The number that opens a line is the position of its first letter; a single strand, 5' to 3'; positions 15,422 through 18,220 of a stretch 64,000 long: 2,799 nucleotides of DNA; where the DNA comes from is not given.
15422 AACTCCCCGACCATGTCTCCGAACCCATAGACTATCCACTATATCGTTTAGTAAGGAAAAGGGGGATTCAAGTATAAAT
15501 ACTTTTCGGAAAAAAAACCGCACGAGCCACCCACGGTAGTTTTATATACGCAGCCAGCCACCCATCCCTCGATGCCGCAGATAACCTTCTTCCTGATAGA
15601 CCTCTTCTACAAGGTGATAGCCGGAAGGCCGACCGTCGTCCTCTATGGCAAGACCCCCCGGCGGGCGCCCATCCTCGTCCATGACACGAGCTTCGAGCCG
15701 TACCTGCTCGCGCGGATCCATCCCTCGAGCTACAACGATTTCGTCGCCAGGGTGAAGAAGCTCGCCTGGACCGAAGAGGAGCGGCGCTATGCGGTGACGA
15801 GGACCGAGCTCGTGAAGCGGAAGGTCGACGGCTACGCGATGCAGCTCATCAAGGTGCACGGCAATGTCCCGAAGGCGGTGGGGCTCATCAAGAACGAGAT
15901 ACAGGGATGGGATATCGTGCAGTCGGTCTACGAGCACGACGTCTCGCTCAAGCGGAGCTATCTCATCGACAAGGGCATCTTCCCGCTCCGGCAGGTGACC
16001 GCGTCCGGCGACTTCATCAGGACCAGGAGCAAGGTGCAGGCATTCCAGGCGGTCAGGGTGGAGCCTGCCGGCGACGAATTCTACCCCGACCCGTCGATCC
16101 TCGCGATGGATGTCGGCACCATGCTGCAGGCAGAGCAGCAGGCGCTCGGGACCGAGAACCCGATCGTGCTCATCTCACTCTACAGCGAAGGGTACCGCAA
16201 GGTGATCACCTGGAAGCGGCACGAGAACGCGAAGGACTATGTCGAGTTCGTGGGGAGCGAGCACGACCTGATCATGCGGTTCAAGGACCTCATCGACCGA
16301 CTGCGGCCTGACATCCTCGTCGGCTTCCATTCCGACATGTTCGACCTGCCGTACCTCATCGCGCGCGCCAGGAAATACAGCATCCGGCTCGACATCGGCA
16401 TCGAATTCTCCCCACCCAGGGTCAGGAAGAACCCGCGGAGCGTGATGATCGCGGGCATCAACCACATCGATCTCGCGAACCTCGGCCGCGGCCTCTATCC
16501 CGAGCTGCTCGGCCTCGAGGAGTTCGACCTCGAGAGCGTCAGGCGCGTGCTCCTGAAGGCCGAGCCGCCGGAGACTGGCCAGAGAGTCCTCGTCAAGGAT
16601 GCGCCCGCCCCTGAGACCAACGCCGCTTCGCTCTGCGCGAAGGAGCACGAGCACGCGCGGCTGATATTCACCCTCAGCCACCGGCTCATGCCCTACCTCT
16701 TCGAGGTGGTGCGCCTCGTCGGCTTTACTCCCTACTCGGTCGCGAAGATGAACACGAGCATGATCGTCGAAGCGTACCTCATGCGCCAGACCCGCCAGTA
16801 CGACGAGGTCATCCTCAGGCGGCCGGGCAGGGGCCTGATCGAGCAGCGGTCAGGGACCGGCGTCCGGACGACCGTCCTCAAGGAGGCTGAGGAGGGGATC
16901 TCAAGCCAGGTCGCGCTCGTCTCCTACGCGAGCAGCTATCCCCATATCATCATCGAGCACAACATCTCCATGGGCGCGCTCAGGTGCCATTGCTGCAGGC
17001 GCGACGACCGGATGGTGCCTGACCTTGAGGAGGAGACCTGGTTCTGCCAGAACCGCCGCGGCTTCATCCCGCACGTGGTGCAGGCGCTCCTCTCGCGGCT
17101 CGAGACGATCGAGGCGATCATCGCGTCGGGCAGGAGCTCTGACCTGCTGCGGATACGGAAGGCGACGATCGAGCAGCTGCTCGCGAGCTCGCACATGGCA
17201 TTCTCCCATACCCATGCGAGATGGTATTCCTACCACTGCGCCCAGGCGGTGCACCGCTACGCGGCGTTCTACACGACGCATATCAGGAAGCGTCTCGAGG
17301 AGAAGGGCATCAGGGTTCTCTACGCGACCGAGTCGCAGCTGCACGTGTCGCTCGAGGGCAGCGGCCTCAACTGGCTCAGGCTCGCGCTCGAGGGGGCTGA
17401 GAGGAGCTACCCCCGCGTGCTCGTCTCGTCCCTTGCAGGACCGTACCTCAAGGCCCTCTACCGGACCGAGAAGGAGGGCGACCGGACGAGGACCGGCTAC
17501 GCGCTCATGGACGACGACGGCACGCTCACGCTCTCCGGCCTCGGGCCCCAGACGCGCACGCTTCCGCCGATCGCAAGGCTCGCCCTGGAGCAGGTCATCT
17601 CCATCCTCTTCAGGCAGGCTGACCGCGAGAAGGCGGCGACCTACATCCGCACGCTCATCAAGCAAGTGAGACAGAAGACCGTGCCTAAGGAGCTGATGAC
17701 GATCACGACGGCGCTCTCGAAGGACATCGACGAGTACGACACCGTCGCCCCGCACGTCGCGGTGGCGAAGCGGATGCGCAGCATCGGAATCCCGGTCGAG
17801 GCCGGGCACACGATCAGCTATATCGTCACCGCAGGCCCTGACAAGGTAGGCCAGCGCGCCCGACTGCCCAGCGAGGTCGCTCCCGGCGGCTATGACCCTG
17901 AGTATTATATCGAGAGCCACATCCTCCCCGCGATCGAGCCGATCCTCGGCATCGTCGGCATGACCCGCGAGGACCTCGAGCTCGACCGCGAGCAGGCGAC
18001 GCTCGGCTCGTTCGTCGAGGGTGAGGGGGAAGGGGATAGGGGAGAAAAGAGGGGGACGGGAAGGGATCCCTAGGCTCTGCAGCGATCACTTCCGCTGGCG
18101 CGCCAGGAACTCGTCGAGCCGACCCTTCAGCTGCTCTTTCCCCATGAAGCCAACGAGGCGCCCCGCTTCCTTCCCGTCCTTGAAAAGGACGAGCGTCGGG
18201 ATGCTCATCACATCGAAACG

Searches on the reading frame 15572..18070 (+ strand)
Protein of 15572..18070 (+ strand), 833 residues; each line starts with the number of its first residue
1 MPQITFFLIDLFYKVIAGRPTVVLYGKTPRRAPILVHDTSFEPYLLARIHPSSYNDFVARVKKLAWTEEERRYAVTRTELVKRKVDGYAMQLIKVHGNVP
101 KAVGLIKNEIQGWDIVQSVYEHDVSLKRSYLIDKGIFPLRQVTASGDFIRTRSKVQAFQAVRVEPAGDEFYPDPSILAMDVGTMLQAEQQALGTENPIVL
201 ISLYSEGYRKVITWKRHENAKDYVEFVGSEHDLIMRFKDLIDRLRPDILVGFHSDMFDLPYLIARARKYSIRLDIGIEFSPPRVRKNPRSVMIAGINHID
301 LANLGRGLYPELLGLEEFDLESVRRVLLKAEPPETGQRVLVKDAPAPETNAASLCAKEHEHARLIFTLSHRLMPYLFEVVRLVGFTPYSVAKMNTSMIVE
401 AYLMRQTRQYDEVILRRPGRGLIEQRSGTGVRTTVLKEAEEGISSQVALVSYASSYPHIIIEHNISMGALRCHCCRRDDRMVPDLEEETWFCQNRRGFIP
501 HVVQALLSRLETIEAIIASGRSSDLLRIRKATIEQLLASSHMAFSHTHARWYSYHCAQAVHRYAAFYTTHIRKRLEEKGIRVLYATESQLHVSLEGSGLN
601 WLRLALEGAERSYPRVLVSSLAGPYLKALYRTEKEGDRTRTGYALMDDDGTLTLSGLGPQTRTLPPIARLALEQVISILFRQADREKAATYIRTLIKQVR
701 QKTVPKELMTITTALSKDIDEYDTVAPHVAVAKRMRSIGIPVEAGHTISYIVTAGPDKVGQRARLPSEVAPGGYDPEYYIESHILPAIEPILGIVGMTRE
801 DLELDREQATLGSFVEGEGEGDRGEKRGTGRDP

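Call 65: search_protein_families(library=pfam, proteins=[window:15572-18070:+], max_evalue=0.001)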
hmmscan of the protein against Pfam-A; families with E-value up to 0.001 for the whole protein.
window:15572-18070:+ (833 aa): 3 families
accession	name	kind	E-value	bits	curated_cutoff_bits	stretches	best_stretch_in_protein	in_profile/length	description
PF03104.25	DNA_pol_B_exo1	-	9.7e-18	64.9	23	1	118-304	2-227/242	DNA polymerase family B, exonuclease domain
PF00136.26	DNA_pol_B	-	1.4e-15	57.5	23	2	656-792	301-450/453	DNA polymerase family B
PF10108.15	DNA_pol_B_exo2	-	0.00035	20.8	24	1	229-273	36-79/213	Predicted 3'-5' exonuclease related to the exonuclease domain of PolB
